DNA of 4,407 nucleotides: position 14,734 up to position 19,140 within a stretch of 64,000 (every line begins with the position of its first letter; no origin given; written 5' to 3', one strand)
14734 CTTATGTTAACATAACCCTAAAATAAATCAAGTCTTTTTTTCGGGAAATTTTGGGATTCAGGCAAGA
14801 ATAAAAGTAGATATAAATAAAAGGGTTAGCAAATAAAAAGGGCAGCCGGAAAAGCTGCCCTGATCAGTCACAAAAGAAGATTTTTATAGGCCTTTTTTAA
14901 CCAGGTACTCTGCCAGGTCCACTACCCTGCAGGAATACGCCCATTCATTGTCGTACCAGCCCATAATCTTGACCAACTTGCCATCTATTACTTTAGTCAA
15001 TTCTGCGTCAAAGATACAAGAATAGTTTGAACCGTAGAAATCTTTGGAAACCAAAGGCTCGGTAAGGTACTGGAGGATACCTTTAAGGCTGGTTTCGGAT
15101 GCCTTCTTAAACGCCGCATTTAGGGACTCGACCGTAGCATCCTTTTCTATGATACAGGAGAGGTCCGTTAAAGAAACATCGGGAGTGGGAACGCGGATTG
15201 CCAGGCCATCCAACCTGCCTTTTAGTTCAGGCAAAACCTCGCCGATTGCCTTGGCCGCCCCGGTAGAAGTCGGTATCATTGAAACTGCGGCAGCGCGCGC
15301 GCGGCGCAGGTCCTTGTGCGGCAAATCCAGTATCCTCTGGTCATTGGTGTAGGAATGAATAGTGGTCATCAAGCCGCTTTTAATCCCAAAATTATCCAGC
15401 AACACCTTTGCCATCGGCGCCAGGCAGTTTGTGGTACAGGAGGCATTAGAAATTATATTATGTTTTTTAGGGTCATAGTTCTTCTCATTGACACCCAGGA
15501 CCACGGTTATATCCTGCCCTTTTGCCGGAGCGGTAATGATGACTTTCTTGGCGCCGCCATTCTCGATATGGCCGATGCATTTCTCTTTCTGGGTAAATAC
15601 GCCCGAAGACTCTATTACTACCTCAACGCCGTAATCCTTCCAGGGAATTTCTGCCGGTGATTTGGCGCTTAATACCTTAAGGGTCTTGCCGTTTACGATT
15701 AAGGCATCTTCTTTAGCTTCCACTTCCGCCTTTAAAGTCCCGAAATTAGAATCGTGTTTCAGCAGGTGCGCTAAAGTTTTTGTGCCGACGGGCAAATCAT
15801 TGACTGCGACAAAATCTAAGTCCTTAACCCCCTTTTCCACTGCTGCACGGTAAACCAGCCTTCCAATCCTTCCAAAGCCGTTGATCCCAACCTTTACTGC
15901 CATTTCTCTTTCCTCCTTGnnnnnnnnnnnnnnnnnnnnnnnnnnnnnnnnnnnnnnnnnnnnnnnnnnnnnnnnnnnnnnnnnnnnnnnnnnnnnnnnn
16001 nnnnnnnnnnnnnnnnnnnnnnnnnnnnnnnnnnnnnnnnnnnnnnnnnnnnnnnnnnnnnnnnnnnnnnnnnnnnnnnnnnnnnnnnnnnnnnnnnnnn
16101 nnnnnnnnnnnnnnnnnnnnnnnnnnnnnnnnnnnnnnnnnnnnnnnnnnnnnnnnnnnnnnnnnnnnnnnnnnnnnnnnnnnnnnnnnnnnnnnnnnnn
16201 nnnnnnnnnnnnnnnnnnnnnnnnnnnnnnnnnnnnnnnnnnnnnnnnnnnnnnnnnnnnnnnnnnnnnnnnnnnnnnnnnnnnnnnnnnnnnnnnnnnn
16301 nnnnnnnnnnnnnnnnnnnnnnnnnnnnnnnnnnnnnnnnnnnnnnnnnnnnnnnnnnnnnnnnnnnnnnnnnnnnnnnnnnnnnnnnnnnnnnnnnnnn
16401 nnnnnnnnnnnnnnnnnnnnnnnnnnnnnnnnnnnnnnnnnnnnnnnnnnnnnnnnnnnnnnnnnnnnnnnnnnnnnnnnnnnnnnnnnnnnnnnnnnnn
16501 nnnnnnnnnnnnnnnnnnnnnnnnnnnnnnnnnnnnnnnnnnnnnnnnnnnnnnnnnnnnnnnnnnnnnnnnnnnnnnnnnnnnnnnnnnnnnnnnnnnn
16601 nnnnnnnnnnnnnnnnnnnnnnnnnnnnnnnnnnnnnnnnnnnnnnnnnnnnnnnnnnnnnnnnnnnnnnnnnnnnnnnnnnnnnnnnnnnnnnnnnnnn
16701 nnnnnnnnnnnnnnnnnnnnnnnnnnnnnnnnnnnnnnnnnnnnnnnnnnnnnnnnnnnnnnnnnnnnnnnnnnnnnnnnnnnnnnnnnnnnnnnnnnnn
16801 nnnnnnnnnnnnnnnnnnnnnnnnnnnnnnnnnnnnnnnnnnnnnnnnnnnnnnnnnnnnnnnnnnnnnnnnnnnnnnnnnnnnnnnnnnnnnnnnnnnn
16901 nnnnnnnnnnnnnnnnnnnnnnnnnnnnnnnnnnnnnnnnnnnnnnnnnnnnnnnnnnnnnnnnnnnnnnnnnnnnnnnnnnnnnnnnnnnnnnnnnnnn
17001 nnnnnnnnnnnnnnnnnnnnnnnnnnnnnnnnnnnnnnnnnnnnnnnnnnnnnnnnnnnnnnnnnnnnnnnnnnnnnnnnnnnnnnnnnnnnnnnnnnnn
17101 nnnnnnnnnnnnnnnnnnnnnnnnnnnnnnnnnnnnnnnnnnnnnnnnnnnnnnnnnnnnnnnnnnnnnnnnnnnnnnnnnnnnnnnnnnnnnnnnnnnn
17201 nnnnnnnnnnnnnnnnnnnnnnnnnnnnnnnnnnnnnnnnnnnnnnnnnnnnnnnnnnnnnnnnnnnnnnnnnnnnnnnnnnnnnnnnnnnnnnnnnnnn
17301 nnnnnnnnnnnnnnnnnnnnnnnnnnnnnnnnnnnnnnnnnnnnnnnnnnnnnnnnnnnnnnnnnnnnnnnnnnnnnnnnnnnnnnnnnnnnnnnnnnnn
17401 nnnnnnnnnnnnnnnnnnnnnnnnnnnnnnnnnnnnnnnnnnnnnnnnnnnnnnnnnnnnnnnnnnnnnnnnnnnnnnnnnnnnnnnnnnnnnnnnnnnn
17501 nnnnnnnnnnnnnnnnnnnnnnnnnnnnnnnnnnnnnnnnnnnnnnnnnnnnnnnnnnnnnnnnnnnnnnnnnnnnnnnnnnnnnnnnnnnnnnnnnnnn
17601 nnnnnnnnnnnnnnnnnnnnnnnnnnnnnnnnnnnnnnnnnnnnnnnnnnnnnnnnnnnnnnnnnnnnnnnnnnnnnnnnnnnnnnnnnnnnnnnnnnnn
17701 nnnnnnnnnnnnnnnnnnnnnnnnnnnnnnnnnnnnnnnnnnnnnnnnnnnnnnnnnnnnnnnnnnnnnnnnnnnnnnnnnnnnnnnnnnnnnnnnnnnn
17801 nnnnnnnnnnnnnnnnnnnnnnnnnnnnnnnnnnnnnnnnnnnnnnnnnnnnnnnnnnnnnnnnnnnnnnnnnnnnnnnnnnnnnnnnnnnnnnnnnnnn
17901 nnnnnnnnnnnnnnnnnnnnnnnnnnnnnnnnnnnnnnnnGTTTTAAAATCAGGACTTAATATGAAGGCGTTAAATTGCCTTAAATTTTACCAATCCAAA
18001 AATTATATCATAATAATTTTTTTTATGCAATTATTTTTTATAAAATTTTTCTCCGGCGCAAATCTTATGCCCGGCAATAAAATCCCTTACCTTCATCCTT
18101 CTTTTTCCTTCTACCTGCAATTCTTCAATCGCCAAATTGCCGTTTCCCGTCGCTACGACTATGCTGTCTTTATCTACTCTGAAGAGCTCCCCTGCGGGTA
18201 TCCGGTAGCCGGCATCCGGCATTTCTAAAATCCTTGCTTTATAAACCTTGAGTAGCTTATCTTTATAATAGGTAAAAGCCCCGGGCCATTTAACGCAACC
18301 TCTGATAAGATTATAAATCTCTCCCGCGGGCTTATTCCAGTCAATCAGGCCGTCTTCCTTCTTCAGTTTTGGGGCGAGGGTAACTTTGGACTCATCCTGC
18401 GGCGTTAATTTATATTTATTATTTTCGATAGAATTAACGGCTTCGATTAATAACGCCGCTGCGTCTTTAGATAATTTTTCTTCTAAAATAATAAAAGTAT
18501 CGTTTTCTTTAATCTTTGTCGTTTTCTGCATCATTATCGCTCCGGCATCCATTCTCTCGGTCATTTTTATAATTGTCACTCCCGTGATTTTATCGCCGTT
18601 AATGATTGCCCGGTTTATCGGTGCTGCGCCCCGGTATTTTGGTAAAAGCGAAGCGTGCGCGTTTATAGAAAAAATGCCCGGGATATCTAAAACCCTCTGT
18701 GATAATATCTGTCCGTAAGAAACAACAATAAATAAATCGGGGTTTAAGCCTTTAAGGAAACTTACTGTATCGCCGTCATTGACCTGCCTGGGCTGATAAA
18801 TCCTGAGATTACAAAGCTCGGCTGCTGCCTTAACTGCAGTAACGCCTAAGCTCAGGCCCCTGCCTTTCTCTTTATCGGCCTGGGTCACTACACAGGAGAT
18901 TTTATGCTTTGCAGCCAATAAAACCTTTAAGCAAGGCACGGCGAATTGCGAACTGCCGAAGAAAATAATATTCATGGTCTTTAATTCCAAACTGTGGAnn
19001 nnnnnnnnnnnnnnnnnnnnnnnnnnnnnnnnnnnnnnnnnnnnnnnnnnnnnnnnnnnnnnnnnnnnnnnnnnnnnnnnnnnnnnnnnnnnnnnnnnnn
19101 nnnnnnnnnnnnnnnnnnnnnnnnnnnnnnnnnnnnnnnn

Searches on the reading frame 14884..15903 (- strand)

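Call 4: search_protein_families(library=pfam, proteins=[window:14884-15903:-])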
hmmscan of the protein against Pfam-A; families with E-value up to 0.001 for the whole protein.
window:14884-15903:- (339 aa): 2 families
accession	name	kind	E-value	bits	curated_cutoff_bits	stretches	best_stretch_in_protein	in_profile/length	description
PF02800.25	Gp_dh_C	-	5.2e-68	228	24.4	1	161-317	1-158/158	Glyceraldehyde 3-phosphate dehydrogenase, C-terminal domain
PF00044.30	Gp_dh_N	-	3.6e-35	120.7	31.7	1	3-106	1-101/101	Glyceraldehyde 3-phosphate dehydrogenase, NAD binding domain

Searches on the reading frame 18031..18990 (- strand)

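Call 4: search_protein_families(library=pfam, proteins=[window:18031-18990:-])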
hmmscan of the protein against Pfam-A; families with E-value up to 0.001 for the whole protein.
window:18031-18990:- (319 aa): 2 families
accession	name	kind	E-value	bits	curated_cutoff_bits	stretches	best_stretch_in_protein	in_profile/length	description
PF00551.24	Formyl_trans_N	-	6.2e-38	130.8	26.1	1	6-185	1-181/181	Formyl transferase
PF02911.23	Formyl_trans_C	-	5.6e-29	100.7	21.1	1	208-308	1-99/100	Formyl transferase, C-terminal domain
